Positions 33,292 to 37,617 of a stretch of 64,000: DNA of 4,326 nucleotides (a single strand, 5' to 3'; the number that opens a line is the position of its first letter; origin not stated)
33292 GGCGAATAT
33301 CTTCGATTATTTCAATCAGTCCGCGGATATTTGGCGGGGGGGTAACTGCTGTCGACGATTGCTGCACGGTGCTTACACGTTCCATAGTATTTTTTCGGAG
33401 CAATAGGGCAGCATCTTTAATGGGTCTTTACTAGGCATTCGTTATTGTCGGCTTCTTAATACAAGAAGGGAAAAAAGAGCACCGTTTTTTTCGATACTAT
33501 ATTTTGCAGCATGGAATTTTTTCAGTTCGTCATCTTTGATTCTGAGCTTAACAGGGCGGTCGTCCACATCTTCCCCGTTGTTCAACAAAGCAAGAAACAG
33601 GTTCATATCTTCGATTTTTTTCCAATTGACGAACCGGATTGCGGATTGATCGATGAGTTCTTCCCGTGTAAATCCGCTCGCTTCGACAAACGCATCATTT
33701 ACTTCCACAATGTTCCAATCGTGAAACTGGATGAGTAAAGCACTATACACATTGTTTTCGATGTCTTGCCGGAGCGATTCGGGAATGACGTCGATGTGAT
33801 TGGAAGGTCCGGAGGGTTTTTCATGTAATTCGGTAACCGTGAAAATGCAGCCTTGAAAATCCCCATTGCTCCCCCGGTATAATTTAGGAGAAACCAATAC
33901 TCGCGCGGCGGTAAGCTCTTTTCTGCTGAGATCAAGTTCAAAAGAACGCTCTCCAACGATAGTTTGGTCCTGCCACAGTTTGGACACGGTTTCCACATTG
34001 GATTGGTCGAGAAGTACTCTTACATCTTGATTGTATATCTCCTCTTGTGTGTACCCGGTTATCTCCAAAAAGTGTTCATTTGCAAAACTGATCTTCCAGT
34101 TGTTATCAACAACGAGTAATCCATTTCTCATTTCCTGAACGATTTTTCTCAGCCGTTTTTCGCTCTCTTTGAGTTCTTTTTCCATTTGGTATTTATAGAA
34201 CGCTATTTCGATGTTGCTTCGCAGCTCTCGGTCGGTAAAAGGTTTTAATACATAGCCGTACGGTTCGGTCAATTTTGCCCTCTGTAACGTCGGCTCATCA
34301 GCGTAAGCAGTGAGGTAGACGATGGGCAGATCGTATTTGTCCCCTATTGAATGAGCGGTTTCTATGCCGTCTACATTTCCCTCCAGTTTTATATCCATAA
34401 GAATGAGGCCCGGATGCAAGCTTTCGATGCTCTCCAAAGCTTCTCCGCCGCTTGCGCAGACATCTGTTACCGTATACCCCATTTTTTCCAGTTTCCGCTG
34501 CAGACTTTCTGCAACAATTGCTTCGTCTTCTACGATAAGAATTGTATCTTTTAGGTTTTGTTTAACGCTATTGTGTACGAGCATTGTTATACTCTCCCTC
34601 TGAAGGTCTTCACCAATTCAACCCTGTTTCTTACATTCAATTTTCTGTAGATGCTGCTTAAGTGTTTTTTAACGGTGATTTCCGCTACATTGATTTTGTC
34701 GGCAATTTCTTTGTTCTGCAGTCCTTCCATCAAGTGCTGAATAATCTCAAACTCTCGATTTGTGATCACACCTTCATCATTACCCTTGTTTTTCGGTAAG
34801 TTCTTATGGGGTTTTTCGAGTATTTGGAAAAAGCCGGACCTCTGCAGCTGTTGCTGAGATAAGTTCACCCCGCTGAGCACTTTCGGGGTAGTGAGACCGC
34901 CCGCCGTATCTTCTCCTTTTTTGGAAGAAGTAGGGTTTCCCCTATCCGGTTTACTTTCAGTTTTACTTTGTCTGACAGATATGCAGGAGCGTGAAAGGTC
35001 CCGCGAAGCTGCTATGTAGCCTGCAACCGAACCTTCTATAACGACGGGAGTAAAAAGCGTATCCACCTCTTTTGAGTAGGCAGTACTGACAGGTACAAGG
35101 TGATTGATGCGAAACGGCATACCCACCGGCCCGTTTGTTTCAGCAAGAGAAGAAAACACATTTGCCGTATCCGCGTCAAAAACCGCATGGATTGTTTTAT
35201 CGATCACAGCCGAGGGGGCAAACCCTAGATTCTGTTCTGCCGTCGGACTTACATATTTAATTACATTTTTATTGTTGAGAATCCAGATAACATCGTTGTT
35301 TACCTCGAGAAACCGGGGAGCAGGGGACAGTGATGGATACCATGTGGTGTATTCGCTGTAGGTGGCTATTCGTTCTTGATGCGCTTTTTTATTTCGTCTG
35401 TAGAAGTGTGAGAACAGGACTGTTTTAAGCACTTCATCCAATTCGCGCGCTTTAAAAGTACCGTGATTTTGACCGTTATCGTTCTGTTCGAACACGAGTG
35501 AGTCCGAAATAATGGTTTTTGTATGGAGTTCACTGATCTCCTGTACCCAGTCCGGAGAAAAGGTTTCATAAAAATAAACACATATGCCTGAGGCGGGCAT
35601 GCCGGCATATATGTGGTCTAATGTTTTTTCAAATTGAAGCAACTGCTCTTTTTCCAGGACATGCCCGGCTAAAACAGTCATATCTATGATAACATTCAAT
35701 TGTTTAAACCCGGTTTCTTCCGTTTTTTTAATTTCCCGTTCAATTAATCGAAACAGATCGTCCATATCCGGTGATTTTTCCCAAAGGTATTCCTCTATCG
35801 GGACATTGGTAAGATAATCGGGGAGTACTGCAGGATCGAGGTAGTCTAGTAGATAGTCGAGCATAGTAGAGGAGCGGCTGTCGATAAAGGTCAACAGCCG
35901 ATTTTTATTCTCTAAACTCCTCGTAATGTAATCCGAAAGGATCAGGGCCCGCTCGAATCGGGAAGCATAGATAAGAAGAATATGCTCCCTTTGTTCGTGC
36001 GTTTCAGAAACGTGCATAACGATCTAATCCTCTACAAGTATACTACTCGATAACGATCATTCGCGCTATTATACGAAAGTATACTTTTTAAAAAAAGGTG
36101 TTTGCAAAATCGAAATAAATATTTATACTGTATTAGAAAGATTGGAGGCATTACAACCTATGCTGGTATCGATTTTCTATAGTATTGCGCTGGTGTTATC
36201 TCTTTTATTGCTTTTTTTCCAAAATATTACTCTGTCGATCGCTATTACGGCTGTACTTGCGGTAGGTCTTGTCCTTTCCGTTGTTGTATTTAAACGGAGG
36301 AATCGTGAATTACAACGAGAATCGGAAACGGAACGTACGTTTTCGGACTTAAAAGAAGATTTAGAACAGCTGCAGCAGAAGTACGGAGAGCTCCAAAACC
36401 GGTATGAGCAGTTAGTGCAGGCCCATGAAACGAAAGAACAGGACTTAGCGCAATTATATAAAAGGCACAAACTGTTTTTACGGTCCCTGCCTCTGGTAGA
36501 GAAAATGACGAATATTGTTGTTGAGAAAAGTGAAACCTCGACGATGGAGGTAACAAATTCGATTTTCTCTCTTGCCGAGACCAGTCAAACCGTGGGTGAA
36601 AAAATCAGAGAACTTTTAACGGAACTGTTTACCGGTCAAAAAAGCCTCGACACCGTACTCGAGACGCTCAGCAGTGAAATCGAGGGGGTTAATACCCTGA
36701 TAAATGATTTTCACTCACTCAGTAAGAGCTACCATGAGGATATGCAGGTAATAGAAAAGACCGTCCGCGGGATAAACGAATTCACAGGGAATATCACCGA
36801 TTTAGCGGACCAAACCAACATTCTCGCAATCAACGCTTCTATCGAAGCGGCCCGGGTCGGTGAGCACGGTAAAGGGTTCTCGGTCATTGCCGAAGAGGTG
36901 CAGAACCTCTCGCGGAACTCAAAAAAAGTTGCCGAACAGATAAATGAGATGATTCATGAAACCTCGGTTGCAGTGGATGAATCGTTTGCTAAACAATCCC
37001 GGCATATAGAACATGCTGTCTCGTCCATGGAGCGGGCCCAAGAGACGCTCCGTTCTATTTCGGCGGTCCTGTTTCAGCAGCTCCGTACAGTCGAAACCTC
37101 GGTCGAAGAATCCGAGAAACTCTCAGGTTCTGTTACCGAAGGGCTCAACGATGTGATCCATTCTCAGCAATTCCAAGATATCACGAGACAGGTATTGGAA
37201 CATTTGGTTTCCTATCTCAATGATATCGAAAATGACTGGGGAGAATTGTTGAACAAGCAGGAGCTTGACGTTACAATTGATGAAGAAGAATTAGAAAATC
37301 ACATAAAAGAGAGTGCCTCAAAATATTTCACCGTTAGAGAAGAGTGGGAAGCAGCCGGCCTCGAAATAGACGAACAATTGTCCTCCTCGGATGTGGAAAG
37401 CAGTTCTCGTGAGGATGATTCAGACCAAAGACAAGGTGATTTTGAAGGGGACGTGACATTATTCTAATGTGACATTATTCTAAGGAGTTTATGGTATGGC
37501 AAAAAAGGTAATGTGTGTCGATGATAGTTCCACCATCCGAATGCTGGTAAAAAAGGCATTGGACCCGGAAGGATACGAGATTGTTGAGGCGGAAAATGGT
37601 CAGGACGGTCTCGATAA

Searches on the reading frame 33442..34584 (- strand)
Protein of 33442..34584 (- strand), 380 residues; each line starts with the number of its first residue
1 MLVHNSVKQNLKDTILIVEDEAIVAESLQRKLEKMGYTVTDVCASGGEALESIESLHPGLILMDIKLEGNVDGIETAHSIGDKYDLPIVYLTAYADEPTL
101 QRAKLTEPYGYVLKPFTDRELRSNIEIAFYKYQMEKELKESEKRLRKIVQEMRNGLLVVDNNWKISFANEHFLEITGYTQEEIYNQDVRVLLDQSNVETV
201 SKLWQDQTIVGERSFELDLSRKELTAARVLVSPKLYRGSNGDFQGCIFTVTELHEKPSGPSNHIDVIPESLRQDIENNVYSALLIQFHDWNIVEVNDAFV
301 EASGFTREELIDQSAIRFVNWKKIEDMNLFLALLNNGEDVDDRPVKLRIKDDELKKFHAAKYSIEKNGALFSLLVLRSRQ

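Call 26: search_protein_families(library=pfam, proteins=[window:33442-34584:-], max_evalue=0.00001)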
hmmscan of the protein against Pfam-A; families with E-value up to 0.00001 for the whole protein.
window:33442-34584:- (380 aa): 4 families
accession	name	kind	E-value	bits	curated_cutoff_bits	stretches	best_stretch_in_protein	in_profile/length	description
PF00072.30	Response_reg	-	7.1e-23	81.3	30.2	1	15-125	1-110/111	Response regulator receiver domain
PF13426.13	PAS_9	-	3.6e-15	56.5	27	1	154-253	2-101/103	PAS domain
PF00989.32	PAS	-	1.5e-12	47.9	22.6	1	144-213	2-72/113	PAS fold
PF13188.13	PAS_8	-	1.5e-11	44.2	21.8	1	144-200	2-55/65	PAS domain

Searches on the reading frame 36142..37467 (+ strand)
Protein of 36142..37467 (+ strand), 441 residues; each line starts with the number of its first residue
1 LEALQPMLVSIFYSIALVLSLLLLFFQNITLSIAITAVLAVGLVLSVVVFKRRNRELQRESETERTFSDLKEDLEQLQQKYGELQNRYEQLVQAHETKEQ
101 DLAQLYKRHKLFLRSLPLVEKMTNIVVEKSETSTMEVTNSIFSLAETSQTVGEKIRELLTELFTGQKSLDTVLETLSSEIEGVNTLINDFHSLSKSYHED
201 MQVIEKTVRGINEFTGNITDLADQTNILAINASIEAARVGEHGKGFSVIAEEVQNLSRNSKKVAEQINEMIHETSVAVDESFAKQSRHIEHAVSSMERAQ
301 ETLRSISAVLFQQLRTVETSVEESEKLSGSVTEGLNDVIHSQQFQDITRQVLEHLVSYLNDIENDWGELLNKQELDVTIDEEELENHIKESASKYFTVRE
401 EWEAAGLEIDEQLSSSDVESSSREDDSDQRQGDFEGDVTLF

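Call 26: search_protein_families(library=pfam, proteins=[window:36142-37467:+], max_evalue=0.00001)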
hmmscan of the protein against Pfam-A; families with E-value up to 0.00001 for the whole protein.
window:36142-37467:+ (441 aa): 3 families
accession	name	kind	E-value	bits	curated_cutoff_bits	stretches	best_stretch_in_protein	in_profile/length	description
PF00015.26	MCPsignal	-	1.2e-27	97.3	34.6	1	199-337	23-160/172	Methyl-accepting chemotaxis protein (MCP) signalling domain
PF16043.11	DUF4795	-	3.2e-07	30.4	34.8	1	61-209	3-150/208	Domain of unknown function (DUF4795)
PF04344.18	CheZ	-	1.4e-06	28.8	30.7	1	263-389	51-165/203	Chemotaxis phosphatase, CheZ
